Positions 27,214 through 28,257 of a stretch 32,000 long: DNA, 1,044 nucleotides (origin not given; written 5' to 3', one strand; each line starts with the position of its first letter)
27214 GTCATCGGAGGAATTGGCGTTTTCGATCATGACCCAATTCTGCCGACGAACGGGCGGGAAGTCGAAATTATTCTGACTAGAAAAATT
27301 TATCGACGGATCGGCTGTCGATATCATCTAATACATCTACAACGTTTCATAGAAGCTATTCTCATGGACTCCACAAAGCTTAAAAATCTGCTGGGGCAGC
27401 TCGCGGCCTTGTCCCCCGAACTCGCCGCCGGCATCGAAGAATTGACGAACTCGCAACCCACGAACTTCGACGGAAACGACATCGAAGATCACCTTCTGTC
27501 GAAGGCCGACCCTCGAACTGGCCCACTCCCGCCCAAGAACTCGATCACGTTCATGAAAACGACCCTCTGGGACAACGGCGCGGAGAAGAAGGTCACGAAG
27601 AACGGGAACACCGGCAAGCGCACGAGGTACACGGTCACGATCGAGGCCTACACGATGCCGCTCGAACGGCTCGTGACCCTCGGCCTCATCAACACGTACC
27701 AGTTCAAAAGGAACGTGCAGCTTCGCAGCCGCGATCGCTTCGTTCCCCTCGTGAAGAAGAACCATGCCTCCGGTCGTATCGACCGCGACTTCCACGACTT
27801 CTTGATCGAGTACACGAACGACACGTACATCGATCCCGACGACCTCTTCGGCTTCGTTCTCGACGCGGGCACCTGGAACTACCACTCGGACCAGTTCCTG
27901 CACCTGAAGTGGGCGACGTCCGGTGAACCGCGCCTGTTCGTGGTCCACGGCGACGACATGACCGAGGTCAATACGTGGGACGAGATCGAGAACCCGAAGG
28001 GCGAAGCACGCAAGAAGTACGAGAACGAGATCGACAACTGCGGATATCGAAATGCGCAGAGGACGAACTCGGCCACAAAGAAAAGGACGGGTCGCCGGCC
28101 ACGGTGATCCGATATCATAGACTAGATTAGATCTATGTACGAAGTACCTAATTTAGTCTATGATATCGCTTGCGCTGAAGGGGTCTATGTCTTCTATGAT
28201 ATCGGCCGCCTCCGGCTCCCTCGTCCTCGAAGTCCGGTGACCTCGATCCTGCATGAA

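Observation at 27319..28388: A 12-13-nt motif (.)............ clustered four times as two perfect inverted pairs after an orphan 247-aa gene, with a degenerate fifth copy at its 5' side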

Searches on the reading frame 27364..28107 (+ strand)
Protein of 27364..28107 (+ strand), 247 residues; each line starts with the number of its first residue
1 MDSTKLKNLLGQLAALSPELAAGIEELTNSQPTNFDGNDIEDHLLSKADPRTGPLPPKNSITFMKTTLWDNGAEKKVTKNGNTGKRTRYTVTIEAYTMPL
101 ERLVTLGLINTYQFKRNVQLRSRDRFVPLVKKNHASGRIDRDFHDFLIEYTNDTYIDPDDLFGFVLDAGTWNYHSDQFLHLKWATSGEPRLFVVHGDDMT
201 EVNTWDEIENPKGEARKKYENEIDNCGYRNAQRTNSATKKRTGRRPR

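Call 9: search_protein_families(library=pfam, proteins=[window:27364-28107:+], max_evalue=0.1)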
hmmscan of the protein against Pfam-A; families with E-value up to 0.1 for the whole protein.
window:27364-28107:+ (247 aa): 0 families

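Call 10: find_homologous_proteins(query=window:27364-28107:+)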
Query window:27364-28107:+ (247 aa): 3 proteins with E <= 0.001 among 351 candidates.
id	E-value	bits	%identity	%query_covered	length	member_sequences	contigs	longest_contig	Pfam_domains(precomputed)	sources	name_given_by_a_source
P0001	2.1e-161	553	98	100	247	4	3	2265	-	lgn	-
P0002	2.0e-101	357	65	100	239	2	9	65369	-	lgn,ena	-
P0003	3.7e-76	274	53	97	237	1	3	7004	-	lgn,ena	-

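Call 11: search_protein_families(library=ncbifam, proteins=[window:27364-28107:+], max_evalue=0.1)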
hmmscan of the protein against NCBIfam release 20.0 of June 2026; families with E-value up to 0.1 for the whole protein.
window:27364-28107:+ (247 aa): 0 families

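Call 12: search_protein_families(library=phrogs, proteins=[window:27364-28107:+], max_evalue=0.1)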
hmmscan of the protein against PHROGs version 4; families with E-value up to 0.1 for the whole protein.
window:27364-28107:+ (247 aa): 0 families

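Call 13: find_encoding_contigs(protein=P0002, flank=10000, max_places=6)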
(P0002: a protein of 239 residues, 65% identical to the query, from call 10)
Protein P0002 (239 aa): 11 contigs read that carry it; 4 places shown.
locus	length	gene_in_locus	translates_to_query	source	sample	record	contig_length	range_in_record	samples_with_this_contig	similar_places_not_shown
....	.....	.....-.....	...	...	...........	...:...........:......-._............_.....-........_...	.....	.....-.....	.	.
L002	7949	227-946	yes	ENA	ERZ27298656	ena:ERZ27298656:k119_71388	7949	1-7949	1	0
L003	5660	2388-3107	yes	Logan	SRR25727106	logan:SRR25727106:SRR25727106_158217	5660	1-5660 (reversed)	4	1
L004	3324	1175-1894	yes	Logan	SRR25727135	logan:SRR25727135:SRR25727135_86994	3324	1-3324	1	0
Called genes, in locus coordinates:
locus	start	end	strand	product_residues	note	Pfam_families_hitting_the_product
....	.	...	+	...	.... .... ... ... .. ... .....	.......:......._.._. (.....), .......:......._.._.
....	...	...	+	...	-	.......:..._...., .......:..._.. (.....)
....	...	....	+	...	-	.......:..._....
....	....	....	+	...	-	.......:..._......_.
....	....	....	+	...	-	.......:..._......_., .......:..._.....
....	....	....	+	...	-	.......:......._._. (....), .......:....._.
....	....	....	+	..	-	-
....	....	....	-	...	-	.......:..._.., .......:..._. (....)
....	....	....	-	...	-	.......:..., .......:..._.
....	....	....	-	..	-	-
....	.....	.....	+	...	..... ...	-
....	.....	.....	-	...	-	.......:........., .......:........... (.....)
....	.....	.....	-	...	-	-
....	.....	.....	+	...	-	-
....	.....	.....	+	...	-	-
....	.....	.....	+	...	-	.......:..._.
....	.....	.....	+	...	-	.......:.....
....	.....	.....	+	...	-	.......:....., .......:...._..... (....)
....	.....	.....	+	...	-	-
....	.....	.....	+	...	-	-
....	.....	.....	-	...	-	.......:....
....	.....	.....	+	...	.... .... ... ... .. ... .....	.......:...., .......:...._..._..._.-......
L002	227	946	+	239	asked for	-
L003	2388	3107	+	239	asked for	-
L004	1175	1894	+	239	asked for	-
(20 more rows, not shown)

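Call 14: find_encoding_contigs(protein=P0003, flank=10000, max_places=4)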
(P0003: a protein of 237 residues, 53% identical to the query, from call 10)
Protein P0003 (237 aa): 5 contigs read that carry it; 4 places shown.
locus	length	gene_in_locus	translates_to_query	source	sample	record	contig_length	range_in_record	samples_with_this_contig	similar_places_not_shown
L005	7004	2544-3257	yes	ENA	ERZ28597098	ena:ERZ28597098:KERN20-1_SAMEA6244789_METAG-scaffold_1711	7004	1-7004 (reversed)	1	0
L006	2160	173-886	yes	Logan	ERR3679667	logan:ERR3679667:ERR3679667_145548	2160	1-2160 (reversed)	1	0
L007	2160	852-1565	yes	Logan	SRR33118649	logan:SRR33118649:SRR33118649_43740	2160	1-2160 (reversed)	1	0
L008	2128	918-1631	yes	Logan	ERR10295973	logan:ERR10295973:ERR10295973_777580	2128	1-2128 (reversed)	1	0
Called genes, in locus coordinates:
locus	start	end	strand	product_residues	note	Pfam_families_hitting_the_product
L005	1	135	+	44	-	?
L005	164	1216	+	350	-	-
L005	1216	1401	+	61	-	-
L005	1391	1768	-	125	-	PF01844:HNH, PF14279:HNH_5 (weak)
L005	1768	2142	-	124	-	-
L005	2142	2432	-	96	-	-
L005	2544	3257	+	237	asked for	-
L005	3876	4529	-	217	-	PF00239:Resolvase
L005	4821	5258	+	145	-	-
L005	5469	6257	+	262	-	-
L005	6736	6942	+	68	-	-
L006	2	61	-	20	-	?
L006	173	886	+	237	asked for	-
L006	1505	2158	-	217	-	PF00239:Resolvase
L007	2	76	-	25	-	?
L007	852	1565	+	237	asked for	-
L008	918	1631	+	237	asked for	-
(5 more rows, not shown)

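Call 15: find_encoding_contigs(protein=P0001, flank=10000, max_places=4)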
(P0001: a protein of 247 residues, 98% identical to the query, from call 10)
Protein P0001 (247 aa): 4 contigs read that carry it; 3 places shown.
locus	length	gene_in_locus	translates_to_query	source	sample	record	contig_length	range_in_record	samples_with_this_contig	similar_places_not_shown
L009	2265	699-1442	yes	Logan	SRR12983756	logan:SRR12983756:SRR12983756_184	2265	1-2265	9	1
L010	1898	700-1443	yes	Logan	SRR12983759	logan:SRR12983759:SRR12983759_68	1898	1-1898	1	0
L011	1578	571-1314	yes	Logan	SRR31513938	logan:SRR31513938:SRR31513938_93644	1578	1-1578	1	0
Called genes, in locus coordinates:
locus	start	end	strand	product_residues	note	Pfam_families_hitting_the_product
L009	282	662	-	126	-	-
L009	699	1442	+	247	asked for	-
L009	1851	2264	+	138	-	?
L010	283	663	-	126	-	-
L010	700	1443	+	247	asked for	-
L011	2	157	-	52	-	?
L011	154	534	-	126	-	-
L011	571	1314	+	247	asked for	-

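Call 29: search_solved_structures(query=A1, max_evalue=10)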
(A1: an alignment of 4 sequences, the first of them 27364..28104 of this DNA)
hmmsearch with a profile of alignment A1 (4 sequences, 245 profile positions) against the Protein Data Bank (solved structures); distinct sequences matched with E-value up to 10: 1.
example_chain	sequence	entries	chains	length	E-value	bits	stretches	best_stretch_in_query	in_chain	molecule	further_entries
5apz_A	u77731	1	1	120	0.3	13.8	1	4-64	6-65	GENERAL CONTROL PROTEIN GCN4, NOR1 TCAR0761, GENERAL CONTROL PROTEIN GCN4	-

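Call 33: predict_structure(alignment_id=A1)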
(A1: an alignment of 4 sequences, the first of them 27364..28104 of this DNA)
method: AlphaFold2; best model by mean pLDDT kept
length: 247 residues; sequences in the alignment: 4
mean_pLDDT: 69.4   pTM: 0.61
mean pLDDT of the five models: 69.4, 62.0, 59.4, 55.3, 46.6
residues with pLDDT >= 90: 4; 70-90: 135; 50-70: 69; < 50: 39
segments of 3 or more residues with pLDDT < 50: 30-50, 209-213, 243-247
pLDDT, mean of each block of 10 residues (from residue 1): 67 73 59 37 38 70 84 57 61 85 75 76 88 85 89 84 71 68 76 74 53 60 84 70 46
secondary structure, 60 per line:
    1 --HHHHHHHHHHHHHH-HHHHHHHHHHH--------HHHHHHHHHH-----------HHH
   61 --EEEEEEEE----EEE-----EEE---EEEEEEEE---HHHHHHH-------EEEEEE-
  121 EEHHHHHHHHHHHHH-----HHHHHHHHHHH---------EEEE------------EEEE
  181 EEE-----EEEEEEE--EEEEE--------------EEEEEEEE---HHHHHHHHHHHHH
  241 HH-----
elements in order: H3-16 H18-28 H37-46 E63-70 E75-77 E83-85 E89-96 H100-106 E114-119 H123-135 H141-151 E161-164 E177-183 E189-195 E198-202 E217-224 H228-242

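Call 39: fold_search(model_id=the predicted structure, library=pdb)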
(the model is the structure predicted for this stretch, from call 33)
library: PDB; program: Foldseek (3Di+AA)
matches with E <= 10: 276; with E <= 0.001: 0
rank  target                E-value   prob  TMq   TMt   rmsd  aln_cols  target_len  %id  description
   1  1wv4_B                2.6e-01  0.09  0.15  0.22  17.8       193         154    8  X-ray Structure of Escherichia coli pyridoxine 5'-phosphate oxidase in tetragonal crystal form (released 2004-12-28)
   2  7k9u_B                2.7e-01  0.08  0.14  0.14  16.9       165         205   15  Cryptococcus neoformans Hsp90 nucleotide binding domain in complex with BUCMD00429 (released 2021-01-27)
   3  5vx6_A                2.9e-01  0.08  0.13  0.15  14.1       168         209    7  Structure of Bacillus subtilis Inhibitor of motility (MotI/DgrA) (released 2017-11-22)
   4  1nu9_A                2.9e-01  0.05  0.11  0.10  16.1       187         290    8  Staphylocoagulase-Prethrombin-2 complex (released 2003-10-07)
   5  3k60_A                3.1e-01  0.06  0.11  0.14  17.8       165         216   16  Crystal structure of N-terminal domain of Plasmodium falciparum Hsp90 (PF07_0029) bound to ADP (released 2010-08-18)
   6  8ysx_J                3.3e-01  0.08  0.14  0.15  13.1       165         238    9  canine immunoproteasome 20S subunit in complex with compound 2 (released 2024-07-31)
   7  4ch8_F                3.3e-01  0.06  0.13  0.13  15.9       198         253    6  High-salt crystal structure of a thrombin-GpIbalpha peptide complex (released 2013-12-11)
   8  8qk4_B                3.9e-01  0.04  0.13  0.12  19.9       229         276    6  Dehydratase domain (PksJ DH1) from the bacillaene trans-AT PKS (released 2024-09-25)
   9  1dnl                  4.4e-01  0.03  0.12  0.14  19.1       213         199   11  X-RAY STRUCTURE OF ESCHERICHIA COLI PYRIDOXINE 5'-PHOSPHATE OXIDASE COMPLEXED WITH FMN AT 1.8 ANGSTROM RESOLUTION (released 2000-01-05)
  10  9cc7_E                4.7e-01  0.04  0.12  0.17  15.8       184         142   11  Bacteriophage PhiTE extended connector complex (released 2025-04-16)
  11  1ci0_A                4.7e-01  0.04  0.13  0.15  20.3       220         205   14  PNP OXIDASE FROM SACCHAROMYCES CEREVISIAE (released 1999-08-25)
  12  1nrg                  4.7e-01  0.02  0.10  0.10  19.5       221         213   11  Structure and Properties of Recombinant Human Pyridoxine-5'-Phosphate Oxidase (released 2003-02-11)
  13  3qdz_D                5.0e-01  0.04  0.11  0.11  15.2       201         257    9  Crystal structure of the human thrombin mutant D102N in complex with the extracellular fragment of human PAR4. (released 2011-06-29)
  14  1ci0_B                5.3e-01  0.03  0.12  0.14  20.1       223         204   14  PNP OXIDASE FROM SACCHAROMYCES CEREVISIAE (released 1999-08-25)
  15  9gb5_G                5.7e-01  0.05  0.12  0.20  11.6       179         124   11  Contracted phiCD508 neck (released 2025-03-26)
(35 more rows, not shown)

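Call 40: fold_search(model_id=the predicted structure, library=viral)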
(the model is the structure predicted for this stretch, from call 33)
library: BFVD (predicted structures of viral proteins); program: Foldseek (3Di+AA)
matches with E <= 10: 601; with E <= 0.001: 0
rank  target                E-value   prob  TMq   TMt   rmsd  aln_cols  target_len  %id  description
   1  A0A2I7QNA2            3.4e-02  0.20  0.14  0.21  14.2       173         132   10  (no name in the UniProt tables at hand)
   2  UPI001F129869         6.2e-02  0.04  0.11  0.12  19.8       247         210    7  (no name look-up for this kind of identifier)
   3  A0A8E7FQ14            9.5e-02  0.16  0.13  0.23  14.3       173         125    8  (no name in the UniProt tables at hand)
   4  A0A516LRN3            1.0e-01  0.12  0.12  0.21  14.1       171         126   10  (no name in the UniProt tables at hand)
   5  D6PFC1                1.2e-01  0.14  0.16  0.25  11.3       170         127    8  (no name in the UniProt tables at hand)
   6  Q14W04                1.7e-01  0.09  0.17  0.20  17.6       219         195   10  ORF102 [Ranid herpesvirus 2]
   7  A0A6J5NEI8            1.8e-01  0.11  0.19  0.10  12.8       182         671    9  Head-to-tail connector protein, podovirus-type [uncultured Caudovirales phage]
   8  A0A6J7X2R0            1.8e-01  0.09  0.13  0.23  14.6       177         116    9  Uncharacterized protein [uncultured Caudovirales phage]
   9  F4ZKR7                2.1e-01  0.16  0.20  0.28  12.8       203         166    3  Uncharacterized protein [Clostera anachoreta granulovirus]
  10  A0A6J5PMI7            2.4e-01  0.06  0.11  0.19  13.4       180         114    6  COG5614 Bacteriophage head-tail adaptor [uncultured Caudovirales phage]
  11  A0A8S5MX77            2.4e-01  0.05  0.14  0.07  20.2       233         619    6  Interleukin-6 receptor subunit beta Receptor, Fibronectin Type III [Siphoviridae sp. ct91l7]
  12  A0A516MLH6            2.7e-01  0.05  0.11  0.17  14.7       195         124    9  (no name in the UniProt tables at hand)
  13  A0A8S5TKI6            2.9e-01  0.06  0.15  0.07  22.1       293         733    9  Portal protein [Podoviridae sp. ctz6O13]
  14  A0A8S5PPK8            3.1e-01  0.06  0.12  0.18  12.7       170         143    8  Head closure knob [Myoviridae sp. ctEg02]
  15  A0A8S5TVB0            3.1e-01  0.04  0.10  0.16  14.5       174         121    9  Minor capsid protein [Myoviridae sp. ct17M4]
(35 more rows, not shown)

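Call 48: search_protein_representatives(alignment_id=A1)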
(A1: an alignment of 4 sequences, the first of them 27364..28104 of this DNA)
Query: 4 sequences, 245 profile positions. Proteins with E-value up to 0.001 (for the whole library): 39; up to 1e-10: 17; up to 1e-30: 2. The best 39 are listed.
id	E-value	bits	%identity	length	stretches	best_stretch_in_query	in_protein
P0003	2.4e-129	446.5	-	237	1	1-238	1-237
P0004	6.3e-58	212.6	-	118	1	128-244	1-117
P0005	9.4e-29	117.0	-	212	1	28-232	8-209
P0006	3.6e-28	115.1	-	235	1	32-228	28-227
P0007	7.3e-26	107.6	-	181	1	56-229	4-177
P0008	3.7e-25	105.3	-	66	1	62-115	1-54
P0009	2.5e-22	96.0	-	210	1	32-233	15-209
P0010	1.9e-21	93.1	-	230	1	36-203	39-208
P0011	1.3e-20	90.4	-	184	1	57-234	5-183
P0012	4.8e-19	85.2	-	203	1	20-201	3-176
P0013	5.0e-19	85.2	-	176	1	53-232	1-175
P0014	1.9e-16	76.7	-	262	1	45-236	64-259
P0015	5.3e-16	75.3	-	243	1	47-215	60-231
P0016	7.5e-16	74.8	-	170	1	53-195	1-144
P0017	8.2e-16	74.7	-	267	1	6-235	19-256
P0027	1.5e-07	47.6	-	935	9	44-90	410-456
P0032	1.6e-05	40.9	-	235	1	51-195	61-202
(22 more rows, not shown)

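Call 50: search_protein_families(library=pfam, alignment_id=A5, max_evalue=0.01)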
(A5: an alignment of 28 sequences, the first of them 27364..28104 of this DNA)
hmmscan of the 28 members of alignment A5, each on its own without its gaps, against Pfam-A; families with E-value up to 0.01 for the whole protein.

A. member 1, window:27364-28104:+ (247 aa): 0 families

B. families by the number of members that match (of 28 scanned): 1 family
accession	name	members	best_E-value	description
PF22890.2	TPR_EMC2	1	0.00077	EMC2 TPR-like repeat domain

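Call 52: search_solved_structures(query=A5, max_evalue=10)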
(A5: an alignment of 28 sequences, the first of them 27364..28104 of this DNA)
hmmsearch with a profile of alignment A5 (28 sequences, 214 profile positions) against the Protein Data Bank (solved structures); distinct sequences matched with E-value up to 10: 1.
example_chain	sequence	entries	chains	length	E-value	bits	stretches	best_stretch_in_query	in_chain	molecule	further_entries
1ko6_B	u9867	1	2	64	0.53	12.8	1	17-60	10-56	Nuclear Pore Complex Protein Nup98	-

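Call 54: find_homologous_proteins(query=A5, max_evalue=0.001)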
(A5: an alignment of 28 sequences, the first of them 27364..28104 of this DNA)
Query A5 (28 sequences) (247 aa, profile of the alignment): 12 proteins with E <= 0.001 among 8000 candidates.
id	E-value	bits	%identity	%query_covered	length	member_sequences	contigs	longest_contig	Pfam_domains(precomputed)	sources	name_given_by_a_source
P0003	4.6e-65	237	53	97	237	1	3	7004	-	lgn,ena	-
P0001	5.1e-63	230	98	100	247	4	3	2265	-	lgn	-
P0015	1.9e-58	215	30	61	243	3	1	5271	-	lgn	-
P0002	6.0e-58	214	65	100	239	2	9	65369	-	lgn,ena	-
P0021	6.5e-51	191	29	52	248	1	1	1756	-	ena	-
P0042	8.3e-41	158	24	57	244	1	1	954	-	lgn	-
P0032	2.2e-38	150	27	57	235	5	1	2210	-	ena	-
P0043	7.0e-38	148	-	-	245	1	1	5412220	-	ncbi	ncbi:hypothetical protein [Methylobacterium sp. CM6247]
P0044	7.6e-38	148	22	77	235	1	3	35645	-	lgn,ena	-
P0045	2.3e-37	146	22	57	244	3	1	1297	-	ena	-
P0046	2.5e-37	146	25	52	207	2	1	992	-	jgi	-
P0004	6.1e-23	99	70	47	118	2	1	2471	-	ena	-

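Call 55: find_encoding_contigs(protein=P0043, flank=8000, max_places=3)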
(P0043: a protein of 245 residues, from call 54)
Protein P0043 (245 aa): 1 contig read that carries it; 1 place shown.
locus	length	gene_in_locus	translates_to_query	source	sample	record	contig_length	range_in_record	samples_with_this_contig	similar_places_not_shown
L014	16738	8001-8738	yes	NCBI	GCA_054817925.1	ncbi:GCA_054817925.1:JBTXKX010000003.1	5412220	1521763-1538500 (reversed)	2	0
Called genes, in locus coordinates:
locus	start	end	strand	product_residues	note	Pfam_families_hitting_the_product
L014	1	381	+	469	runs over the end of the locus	PF00772:DnaB, PF03796:DnaB_C, PF13481:AAA_25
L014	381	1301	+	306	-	PF07120:DUF1376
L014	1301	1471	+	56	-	-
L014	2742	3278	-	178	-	-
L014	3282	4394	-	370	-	-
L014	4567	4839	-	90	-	-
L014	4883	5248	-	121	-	-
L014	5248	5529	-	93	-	-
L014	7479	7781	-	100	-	-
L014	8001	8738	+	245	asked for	-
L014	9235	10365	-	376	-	-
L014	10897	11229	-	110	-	-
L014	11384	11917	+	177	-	PF05443:ROS_MUCR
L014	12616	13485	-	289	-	PF01695:IstB_IS21, PF00308:Bac_DnaA (weak)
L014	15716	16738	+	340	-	-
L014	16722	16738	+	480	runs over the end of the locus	PF00083:Sugar_tr, PF07690:MFS_1, PF06609:TRI12 (weak)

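Call 56: find_encoding_contigs(protein=P0044, flank=8000, max_places=3)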
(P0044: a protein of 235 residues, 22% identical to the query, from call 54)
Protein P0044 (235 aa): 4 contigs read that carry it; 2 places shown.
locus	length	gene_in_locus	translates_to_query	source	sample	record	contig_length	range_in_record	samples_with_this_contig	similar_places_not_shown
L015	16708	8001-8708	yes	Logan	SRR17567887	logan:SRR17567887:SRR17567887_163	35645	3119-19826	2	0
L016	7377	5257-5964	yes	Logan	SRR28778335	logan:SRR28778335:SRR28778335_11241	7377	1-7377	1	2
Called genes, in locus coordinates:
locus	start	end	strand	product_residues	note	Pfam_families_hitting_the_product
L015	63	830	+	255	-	PF09992:NAGPA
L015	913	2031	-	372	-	PF00724:Oxidored_FMN, PF01207:Dus (weak)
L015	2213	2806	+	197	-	PF13409:GST_N_2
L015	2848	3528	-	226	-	PF07463:NUMOD4 (weak), PF13392:HNH_3 (weak)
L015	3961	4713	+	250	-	-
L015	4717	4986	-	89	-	-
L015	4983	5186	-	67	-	-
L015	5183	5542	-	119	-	-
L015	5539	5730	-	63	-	-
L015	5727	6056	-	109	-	-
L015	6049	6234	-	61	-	-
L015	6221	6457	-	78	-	-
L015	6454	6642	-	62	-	-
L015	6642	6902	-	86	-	-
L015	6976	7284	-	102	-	-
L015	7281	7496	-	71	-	-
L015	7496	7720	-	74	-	-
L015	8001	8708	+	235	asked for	-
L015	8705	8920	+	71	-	-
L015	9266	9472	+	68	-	-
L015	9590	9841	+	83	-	-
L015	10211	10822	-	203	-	-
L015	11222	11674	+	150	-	-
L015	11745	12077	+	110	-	-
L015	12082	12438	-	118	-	-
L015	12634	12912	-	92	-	-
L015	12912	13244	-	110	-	-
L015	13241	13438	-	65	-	-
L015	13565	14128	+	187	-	-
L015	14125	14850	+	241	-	-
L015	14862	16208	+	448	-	-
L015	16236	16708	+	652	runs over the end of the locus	PF17963:Big_9 (weak)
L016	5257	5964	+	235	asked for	-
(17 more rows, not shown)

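Call 57: find_encoding_contigs(protein=P0015, flank=8000, max_places=3)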
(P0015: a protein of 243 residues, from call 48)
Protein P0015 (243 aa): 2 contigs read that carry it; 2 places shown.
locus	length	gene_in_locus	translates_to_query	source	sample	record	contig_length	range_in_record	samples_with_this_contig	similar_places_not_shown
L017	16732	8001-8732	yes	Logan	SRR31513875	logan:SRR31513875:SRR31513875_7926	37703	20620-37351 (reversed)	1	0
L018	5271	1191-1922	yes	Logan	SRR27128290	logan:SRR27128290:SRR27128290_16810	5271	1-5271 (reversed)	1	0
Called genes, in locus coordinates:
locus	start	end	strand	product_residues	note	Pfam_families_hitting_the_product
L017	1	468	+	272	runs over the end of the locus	?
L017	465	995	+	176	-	PF01894:YjbQ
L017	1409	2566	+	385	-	-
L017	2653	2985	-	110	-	-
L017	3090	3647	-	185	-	-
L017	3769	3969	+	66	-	-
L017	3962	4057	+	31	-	-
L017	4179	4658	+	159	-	-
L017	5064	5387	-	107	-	-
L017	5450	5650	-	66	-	-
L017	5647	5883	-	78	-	-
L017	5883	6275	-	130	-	-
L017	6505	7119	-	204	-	-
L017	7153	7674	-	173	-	-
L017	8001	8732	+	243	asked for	-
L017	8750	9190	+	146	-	-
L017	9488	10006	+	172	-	-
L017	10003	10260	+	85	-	-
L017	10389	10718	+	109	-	-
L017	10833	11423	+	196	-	-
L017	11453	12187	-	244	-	PF00078:RVT_1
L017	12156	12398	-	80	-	-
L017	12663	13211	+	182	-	-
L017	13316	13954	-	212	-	PF00239:Resolvase, PF13384:HTH_23 (faint), PF02796:HTH_7 (weak)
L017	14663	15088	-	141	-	-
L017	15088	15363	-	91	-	-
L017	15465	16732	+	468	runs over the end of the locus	-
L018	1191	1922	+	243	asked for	-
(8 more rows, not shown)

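Call 60: search_protein_families(library=phrogs, proteins=[L015:3961-4713:+, L015:10211-10822:-, L015:13565-14128:+, L015:14125-14850:+, L015:14862-16208:+, L017:1409-2566:+, L017:6505-7119:-, L017:7153-7674:-, L017:8750-9190:+, L017:9488-10006:+], max_evalue=0.001)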
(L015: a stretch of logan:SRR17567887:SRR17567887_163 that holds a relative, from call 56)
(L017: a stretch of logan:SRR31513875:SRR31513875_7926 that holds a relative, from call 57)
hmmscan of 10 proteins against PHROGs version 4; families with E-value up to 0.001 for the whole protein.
L015:3961-4713:+ (250 aa): 0 families

L015:10211-10822:- (203 aa): 0 families

L015:13565-14128:+ (187 aa): 1 family
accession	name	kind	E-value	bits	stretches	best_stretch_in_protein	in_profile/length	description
phrog_5795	-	tail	3.3e-05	23.3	0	4-61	332-389/968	tail protein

L015:14125-14850:+ (241 aa): 0 families

L015:14862-16208:+ (448 aa): 2 families
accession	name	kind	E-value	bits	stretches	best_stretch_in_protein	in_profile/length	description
phrog_3287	-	head and packaging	3.6e-48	165.7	1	10-406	8-381/524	virion structural protein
phrog_14417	-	tail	5.6e-08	31.9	1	211-407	672-858/1005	tail fiber protein; host specificity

L017:1409-2566:+ (385 aa): 1 family
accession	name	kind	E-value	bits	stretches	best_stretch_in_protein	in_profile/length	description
phrog_15967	-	unknown function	1.3e-25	91.5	1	80-263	37-225/257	-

L017:6505-7119:- (204 aa): 0 families

L017:7153-7674:- (173 aa): 8 families
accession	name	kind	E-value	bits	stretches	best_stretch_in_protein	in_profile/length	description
phrog_3377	-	DNA, RNA and nucleotide metabolism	2e-52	178.9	1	1-170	21-189/196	HNH endonuclease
phrog_374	-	DNA, RNA and nucleotide metabolism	9e-31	108.3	1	1-119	279-399/617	HNH endonuclease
phrog_8790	-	DNA, RNA and nucleotide metabolism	2.8e-30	107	1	1-80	32-111/241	restriction endonuclease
phrog_2081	-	DNA, RNA and nucleotide metabolism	8.2e-20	72.3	1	1-96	112-227/433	HNH endonuclease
phrog_1065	-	unknown function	5.1e-15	56.8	1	71-171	48-143/192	-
phrog_953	-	DNA, RNA and nucleotide metabolism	9.9e-06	26.1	1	1-65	231-298/420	HNH endonuclease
phrog_26731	-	unknown function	0.00043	21.7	0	76-117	5-47/107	-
phrog_26445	-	unknown function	0.0007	21.1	0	70-104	3-37/101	-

L017:8750-9190:+ (146 aa): 0 families

L017:9488-10006:+ (172 aa): 1 family
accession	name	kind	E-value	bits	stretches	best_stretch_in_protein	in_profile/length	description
phrog_1770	-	DNA, RNA and nucleotide metabolism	5.9e-22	79.3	1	4-160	5-148/158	Holliday junction resolvase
